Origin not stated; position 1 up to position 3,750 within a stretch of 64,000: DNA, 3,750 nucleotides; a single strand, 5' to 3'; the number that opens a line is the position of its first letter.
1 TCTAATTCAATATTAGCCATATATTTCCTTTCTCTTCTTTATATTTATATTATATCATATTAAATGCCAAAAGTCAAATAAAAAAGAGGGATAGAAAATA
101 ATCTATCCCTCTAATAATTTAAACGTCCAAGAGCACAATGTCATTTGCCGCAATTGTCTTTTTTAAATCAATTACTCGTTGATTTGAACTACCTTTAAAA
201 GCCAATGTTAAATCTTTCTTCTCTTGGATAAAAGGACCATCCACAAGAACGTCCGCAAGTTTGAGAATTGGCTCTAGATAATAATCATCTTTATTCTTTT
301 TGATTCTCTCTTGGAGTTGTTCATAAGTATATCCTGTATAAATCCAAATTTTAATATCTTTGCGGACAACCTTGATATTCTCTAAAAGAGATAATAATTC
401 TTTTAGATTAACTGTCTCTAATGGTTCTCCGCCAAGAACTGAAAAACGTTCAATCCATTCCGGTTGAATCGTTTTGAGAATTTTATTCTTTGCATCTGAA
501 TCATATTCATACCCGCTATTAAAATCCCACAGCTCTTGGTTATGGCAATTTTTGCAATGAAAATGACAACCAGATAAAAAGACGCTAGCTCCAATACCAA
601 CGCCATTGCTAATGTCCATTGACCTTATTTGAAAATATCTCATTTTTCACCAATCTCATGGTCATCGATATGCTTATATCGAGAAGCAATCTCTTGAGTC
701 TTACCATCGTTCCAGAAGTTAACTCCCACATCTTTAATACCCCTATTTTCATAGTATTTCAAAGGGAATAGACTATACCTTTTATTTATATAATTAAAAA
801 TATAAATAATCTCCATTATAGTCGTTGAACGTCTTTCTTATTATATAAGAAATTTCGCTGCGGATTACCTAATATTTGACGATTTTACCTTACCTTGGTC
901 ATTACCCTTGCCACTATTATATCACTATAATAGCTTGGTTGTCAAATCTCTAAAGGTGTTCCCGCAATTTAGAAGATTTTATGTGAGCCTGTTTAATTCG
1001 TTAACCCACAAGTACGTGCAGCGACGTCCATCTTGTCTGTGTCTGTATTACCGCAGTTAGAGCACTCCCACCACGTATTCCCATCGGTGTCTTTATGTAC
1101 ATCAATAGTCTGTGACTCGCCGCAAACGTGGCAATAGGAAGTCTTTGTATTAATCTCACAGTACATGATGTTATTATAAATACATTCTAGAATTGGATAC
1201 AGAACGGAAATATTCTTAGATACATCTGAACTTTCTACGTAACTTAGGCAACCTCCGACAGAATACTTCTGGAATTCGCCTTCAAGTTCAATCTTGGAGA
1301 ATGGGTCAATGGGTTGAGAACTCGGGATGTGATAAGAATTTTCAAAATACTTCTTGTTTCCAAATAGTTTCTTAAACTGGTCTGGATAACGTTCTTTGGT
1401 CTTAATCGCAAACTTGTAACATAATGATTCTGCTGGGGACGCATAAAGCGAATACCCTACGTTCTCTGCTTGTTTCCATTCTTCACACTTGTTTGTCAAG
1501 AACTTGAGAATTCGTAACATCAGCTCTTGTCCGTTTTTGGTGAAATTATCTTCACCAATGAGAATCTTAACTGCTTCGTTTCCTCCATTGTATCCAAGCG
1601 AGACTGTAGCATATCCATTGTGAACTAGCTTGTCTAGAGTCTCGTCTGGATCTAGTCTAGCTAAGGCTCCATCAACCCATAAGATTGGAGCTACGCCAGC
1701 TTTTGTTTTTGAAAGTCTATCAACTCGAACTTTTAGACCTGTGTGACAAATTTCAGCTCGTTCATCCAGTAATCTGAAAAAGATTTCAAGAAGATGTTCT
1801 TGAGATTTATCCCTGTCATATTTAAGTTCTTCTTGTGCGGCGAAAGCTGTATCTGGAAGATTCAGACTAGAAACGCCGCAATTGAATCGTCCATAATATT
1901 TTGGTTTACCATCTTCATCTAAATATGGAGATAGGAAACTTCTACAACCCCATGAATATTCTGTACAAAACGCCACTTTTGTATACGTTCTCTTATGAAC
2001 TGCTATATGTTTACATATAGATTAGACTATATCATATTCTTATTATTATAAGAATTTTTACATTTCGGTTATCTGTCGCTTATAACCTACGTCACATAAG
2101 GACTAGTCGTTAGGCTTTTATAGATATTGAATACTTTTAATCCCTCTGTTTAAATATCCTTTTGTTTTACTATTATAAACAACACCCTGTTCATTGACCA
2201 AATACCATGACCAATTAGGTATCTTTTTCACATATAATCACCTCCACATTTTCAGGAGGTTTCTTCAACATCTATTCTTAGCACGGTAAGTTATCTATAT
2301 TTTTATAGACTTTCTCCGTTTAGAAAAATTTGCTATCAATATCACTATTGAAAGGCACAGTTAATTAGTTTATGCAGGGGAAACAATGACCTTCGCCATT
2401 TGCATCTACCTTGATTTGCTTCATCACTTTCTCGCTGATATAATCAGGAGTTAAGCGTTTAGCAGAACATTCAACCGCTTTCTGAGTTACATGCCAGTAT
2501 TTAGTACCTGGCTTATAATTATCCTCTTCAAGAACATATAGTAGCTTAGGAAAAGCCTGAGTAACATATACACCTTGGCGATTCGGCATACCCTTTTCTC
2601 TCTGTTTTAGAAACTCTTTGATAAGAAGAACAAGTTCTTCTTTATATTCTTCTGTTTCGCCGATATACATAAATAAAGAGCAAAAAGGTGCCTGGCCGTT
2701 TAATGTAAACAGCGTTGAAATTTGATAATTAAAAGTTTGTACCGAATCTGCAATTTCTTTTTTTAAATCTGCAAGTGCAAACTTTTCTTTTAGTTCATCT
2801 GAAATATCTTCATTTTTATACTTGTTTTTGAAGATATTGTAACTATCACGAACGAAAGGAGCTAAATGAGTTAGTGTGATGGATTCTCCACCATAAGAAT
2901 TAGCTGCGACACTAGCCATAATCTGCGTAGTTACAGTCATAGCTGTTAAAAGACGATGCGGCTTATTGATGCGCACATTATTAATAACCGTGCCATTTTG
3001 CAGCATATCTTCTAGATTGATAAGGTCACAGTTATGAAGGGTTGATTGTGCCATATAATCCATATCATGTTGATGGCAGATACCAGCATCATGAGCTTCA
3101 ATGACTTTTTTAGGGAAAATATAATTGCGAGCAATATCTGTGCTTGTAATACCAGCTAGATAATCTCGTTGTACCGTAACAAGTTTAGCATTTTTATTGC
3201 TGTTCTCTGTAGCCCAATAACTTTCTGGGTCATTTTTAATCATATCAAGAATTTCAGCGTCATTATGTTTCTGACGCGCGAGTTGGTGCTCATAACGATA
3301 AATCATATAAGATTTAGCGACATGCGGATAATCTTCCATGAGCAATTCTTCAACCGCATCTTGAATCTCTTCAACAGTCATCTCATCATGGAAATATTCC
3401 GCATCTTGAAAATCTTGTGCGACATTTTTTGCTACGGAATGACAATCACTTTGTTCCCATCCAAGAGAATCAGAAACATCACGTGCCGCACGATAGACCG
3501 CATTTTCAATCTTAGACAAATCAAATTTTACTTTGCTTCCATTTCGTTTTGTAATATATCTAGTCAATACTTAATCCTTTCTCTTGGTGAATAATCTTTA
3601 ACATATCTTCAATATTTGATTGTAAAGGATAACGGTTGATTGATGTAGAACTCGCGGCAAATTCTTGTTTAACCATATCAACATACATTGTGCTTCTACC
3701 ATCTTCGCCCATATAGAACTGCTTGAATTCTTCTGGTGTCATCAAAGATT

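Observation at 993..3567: nrdD interrupted by a ~390-nt ORF-less segment with group I intron core-like elements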

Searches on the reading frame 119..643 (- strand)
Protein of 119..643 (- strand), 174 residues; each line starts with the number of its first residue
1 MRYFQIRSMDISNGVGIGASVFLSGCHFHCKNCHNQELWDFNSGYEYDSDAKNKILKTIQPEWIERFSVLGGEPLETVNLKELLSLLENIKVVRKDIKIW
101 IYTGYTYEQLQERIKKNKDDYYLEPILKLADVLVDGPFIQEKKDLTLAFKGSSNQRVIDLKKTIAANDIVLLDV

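Call 28: search_protein_families(library=pfam, proteins=[window:119-643:-], max_evalue=10)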
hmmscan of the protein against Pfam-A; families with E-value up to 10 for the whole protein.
window:119-643:- (174 aa): 3 families
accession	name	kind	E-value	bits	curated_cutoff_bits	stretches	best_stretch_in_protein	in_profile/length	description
PF13353.11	Fer4_12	-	3.8e-42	144.3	22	1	13-158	2-137/137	4Fe-4S single cluster domain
PF04055.27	Radical_SAM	-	1.1e-06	29.3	29.5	1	22-121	3-104/166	Radical SAM superfamily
PF21288.3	Kazal_C6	-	0.019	15.5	27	1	18-41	24-46/53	Complement component C6, KAZAL domain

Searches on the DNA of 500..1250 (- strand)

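Call 5: search_rna_families(source=window, start=500, end=1250, threshold=evalue, max_evalue=1, show_alignments=2)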
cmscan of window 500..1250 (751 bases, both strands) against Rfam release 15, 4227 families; matches with E-value up to 1: 1.
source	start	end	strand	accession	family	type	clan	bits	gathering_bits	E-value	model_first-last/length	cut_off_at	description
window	750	1078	-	RF00028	Intron_gpI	Intron;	-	56.3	50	1.5e-13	1-253/253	no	Group I catalytic intron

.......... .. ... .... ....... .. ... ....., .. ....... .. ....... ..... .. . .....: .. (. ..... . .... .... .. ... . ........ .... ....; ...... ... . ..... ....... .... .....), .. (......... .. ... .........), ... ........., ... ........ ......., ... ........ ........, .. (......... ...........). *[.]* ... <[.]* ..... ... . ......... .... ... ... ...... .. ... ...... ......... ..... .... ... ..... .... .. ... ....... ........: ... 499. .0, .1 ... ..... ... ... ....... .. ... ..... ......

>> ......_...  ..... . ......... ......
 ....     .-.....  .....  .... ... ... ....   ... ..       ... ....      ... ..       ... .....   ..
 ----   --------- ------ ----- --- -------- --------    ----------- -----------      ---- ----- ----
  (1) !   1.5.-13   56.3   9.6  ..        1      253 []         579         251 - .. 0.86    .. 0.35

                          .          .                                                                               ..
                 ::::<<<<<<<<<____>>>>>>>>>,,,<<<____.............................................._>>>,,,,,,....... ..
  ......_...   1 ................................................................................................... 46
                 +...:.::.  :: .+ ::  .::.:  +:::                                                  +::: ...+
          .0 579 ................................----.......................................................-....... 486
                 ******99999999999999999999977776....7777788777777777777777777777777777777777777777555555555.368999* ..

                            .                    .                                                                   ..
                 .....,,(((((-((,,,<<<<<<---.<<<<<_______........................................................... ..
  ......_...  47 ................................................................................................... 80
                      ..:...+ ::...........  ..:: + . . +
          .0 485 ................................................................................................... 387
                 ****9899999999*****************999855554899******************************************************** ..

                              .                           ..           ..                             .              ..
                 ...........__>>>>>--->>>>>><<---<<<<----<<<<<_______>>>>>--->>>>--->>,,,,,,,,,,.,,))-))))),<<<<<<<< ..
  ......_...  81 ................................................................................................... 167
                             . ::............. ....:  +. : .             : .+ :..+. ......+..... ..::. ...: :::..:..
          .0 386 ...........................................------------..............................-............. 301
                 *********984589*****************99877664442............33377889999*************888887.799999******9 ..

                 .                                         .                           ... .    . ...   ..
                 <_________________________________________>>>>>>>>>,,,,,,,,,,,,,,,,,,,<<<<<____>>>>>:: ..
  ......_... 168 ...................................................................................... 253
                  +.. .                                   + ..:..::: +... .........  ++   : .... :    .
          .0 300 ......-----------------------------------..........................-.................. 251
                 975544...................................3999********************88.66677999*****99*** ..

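Call 27: search_dna_similar(query=window:732-1003:-, collection=phages, mode=distant, max_rows=40, max_evalue=0.001)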
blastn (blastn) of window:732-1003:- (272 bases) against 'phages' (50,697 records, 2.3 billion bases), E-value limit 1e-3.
Records with a match: 71; places in all: 73; records where one place covers at least 80% of the query: 1.
Best place of each record, by identity: 90-95% 7; 80-90% 4; 60-80% 60.
By first word of the organism name: Bacillus 18; Escherichia 14; Staphylococcus 10; Campylobacter 9; Carnobacterium 5; uncultured 4; Pseudomonas 3; Enterococcus 2; Pseudoalteromonas 2; Vibrio 2; and 2 more.
By host as written in the record: Campylobacter jejuni 8; - 7; Carnobacterium divergens 5; Escherichia coli 4; Escherichia coli K-12 MG1655 4; Bacillus subtilis 4; Bacillus sp 3; Staphylococcus epidermidis 3; and 23 more.
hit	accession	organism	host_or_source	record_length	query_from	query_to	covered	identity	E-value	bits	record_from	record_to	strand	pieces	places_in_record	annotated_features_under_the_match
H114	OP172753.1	Enterocloster phage CB457P1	Enterocloster bolteae DA457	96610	14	249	87%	71.8%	1e-24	119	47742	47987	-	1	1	nrdD: anaerobic ribonucleoside-triphosphate reductase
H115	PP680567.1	Enterococcus phage VRE9_1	Enterococcus faecium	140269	14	188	64%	74.0%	1e-17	96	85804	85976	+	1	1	hypothetical protein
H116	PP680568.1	Enterococcus phage VRE9_2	Enterococcus faecium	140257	14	188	64%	74.0%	1e-17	96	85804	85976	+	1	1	hypothetical protein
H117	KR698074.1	Escherichia phage APECc02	Escherichia coli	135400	16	185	63%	68.2%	3e-6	57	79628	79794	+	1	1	none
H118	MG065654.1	Campylobacter phage C15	Campylobacter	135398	16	185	63%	68.2%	3e-6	57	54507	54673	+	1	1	record has no annotation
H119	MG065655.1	Campylobacter phage C2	Campylobacter jejuni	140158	16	185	63%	68.2%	3e-6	57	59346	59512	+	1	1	record has no annotation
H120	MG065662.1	Campylobacter phage A142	Campylobacter jejuni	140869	16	185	63%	68.2%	3e-6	57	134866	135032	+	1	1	record has no annotation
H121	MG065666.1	Campylobacter phage A12a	Campylobacter jejuni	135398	16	185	63%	68.2%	3e-6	57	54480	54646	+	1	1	record has no annotation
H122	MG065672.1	Campylobacter phage A141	Campylobacter jejuni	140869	16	185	63%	68.2%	3e-6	57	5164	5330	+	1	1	record has no annotation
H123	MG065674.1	Campylobacter phage A140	Campylobacter jejuni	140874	16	185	63%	68.2%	3e-6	57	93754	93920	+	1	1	record has no annotation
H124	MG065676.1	Campylobacter phage A116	Campylobacter jejuni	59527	16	185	63%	68.2%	3e-6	57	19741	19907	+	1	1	record has no annotation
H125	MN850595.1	Escherichia phage naswa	Escherichia coli K-12 MG1655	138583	16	185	63%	68.2%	3e-6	57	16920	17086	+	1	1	none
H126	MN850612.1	Escherichia phage magaca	Escherichia coli K-12 MG1655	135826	16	185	63%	68.2%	3e-6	57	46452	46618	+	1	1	none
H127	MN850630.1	Escherichia phage naam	Escherichia coli K-12 MG1655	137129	16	185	63%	68.2%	3e-6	57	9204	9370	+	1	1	none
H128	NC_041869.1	Escherichia phage APECc02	Escherichia coli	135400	16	185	63%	68.2%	3e-6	57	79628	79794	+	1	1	none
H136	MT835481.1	Bacteriophage sp.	human fecal samples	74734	23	171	55%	75.8%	3e-19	101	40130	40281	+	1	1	record has no annotation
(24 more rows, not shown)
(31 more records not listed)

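Call 55: get_annotated_region(hit=H114, flank=1200)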
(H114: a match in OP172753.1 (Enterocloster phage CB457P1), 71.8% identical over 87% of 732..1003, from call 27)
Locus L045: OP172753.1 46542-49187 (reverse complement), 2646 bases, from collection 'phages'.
description: Enterocloster phage CB457P1, complete genome.
organism: Enterocloster phage CB457P1 (NCBI taxid 2968631)
taxonomy: Viruses; Duplodnaviria; Heunggongvirae; Uroviricota; Caudoviricetes
host: Enterocloster bolteae DA457; source: municipal sewage; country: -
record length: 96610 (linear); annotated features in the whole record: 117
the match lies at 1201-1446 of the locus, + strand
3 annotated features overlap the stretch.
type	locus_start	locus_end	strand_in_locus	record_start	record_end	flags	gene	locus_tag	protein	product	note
CDS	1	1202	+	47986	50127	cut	nrdD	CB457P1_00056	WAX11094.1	anaerobic ribonucleoside-triphosphate reductase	-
CDS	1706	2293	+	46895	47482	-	-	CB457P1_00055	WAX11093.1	hypothetical protein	-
CDS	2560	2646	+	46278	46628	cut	-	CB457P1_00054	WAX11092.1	hypothetical protein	-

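Call 56: get_annotated_region(hit=H115, flank=1500)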
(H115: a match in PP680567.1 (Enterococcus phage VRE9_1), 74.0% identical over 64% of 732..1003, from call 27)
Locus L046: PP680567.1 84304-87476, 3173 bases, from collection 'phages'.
description: Enterococcus phage VRE9_1, complete genome.
organism: Enterococcus phage VRE9_1 (NCBI taxid 3141815)
taxonomy: Viruses; Duplodnaviria; Heunggongvirae; Uroviricota; Caudoviricetes
host: Enterococcus faecium; source: sewage; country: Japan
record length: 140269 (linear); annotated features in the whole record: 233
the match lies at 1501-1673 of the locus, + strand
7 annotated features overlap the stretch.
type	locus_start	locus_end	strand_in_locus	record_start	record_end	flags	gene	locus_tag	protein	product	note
CDS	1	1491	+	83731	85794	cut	-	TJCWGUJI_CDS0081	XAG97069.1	NrdD-like anaerobic ribonucleotide reductase large subunit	/phase=0; /top_hit=NC_027360_p78; /phrog=487; /source=PHANOTATE_1.5.1; /score=-4.729435810933013e+23; auxiliary ...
CDS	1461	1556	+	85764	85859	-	-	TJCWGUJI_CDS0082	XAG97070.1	hypothetical protein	/phase=0; /top_hit=No_PHROG; /phrog=No_PHROG; /source=PHANOTATE_1.5.1; /score=-0.0913530409480401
CDS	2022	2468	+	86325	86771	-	-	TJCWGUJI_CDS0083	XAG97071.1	homing endonuclease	/phase=0; /top_hit=No_PHROG; /phrog=314; /source=PHANOTATE_1.5.1; /score=-194197.7625156965; RNA and nucleotide ...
CDS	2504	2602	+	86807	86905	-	-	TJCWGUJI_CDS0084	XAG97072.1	hypothetical protein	/phase=0; /top_hit=No_PHROG; /phrog=No_PHROG; /source=PHANOTATE_1.5.1; /score=-0.0475134373221665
CDS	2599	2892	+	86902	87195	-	-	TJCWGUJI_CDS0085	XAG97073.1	hypothetical protein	/phase=0; /top_hit=MF001358_p44; /phrog=31897; /source=PHANOTATE_1.5.1; /score=-680.5259872474224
CDS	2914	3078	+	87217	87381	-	-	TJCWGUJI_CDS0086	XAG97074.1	hypothetical protein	/phase=0; /top_hit=MF001358_p45; /phrog=36674; /source=PHANOTATE_1.5.1; /score=-2.5507848612956634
CDS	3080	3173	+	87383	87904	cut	-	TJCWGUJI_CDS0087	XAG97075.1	anaerobic ribonucleotide reductase small subunit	/phase=0; /top_hit=NC_029009_p70; /phrog=626; /source=PHANOTATE_1.5.1; /score=-301472.92588568846; RNA and nucleotide ...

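Call 57: get_annotated_region(hit=H136, flank=1500)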
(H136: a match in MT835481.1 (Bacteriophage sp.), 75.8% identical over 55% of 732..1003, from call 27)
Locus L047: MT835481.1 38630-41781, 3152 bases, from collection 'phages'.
description: UNVERIFIED: Bacteriophage sp. clone scaffold_15 genomic sequence.
organism: Bacteriophage sp. (NCBI taxid 38018)
taxonomy: Viruses
host: -; source: human fecal samples; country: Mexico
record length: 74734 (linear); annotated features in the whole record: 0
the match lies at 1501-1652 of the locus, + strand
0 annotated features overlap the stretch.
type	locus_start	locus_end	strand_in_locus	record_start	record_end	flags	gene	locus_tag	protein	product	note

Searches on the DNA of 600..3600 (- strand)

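Call 6: search_dna_similar(query=window:600-3600:-, collection=phages, mode=near, max_rows=30)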
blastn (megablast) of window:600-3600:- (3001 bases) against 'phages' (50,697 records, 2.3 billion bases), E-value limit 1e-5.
Records with a match: 3; places in all: 3; records where one place covers at least 80% of the query: 0.
Best place of each record, by identity: 90-95% 1; 80-90% 2.
By first word of the organism name: uncultured 2; Staphylococcus 1.
By host as written in the record: - 2; Staphylococcus warneri PJI isolate 5 1.
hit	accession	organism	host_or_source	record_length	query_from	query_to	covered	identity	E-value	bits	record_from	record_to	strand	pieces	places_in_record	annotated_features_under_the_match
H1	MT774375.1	uncultured phage cr50_1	human feces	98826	1553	1646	3%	84.0%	6e-15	90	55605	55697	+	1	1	hypothetical protein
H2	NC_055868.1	uncultured phage cr50_1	human feces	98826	1553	1646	3%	84.0%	6e-15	90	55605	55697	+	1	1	HNH endonuclease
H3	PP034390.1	Staphylococcus phage CF5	Staphylococcus warneri PJI isolate 5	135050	1565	1621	2%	91.5%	4e-12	81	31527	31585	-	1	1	none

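Call 24: get_annotated_region(hit=H2, flank=3000)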
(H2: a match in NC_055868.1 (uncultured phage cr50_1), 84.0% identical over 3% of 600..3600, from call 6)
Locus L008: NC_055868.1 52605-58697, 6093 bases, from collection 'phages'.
description: CrAssphage cr50_1, complete genome.
organism: uncultured phage cr50_1 (NCBI taxid 2772059)
taxonomy: Viruses; Duplodnaviria; Heunggongvirae; Uroviricota; Caudoviricetes; Crassvirales; Suoliviridae; Boorivirinae; Cohcovirus; Cohcovirus hiberniae
host: -; source: human feces; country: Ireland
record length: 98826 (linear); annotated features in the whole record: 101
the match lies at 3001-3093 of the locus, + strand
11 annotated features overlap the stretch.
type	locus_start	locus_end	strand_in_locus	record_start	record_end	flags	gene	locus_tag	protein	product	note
CDS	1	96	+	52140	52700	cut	-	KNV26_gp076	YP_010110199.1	condensin-like protein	gp_05241; similar to condensin (chromosome assembly and segregation)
CDS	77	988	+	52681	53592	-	-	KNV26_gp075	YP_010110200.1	DNA helicase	gp_05242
CDS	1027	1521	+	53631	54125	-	-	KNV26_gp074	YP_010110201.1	hypothetical protein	gp_05243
CDS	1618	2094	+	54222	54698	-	-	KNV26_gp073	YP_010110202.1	nucleotide-binding protein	gp_05244; nucleotide-binding protein, hypothetical prophage function, DNA repair and recombination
CDS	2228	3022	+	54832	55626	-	-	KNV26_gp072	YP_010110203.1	HNH endonuclease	gp_05245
CDS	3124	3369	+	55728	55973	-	-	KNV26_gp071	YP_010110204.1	hypothetical protein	gp_05246; AAA domain, phage P-loop domain, flagella-related protein H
CDS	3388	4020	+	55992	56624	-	-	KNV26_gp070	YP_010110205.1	hypothetical protein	gp_05247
CDS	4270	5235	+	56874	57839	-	-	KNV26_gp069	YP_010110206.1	DNA primase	gp_05248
CDS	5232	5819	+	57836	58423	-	-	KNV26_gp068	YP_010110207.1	phosphoesterase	gp_05249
CDS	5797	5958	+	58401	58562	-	-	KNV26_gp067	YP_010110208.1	multi-drug export protein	gp_05250; multi-drug export protein, transporter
CDS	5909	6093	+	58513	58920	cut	-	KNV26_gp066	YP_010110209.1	Holliday junction resolvase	gp_05251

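Call 25: get_annotated_region(hit=H3, flank=3000)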
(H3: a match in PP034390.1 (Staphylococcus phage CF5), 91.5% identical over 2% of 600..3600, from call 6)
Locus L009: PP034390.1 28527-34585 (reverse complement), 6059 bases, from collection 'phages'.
description: Staphylococcus phage CF5, complete genome.
organism: Staphylococcus phage CF5 (NCBI taxid 3113739)
taxonomy: Viruses; Duplodnaviria; Heunggongvirae; Uroviricota; Caudoviricetes; Herelleviridae; Twortvirinae; Silviavirus
host: Staphylococcus warneri PJI isolate 5; source: untreated Finham sewage; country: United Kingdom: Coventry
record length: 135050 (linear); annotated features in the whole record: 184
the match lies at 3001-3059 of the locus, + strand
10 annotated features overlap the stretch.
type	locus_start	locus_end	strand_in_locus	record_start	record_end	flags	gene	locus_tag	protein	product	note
CDS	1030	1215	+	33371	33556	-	-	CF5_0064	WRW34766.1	hypothetical protein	-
CDS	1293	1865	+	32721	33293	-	-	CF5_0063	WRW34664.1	holin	-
CDS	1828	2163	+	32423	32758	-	-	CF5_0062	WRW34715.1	endolysin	-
CDS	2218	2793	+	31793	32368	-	-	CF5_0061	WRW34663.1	hypothetical protein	-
CDS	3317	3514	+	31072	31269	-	-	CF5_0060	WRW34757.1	endolysin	-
CDS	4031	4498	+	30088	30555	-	-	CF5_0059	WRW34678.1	endolysin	-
CDS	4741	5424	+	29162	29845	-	-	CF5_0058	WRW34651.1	transglycosylase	-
CDS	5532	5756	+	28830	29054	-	-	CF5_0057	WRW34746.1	hypothetical protein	-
CDS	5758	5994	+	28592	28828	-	-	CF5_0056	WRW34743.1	helix-turn-helix transcriptional regulator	-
CDS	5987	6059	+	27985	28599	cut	-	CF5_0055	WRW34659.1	hypothetical protein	-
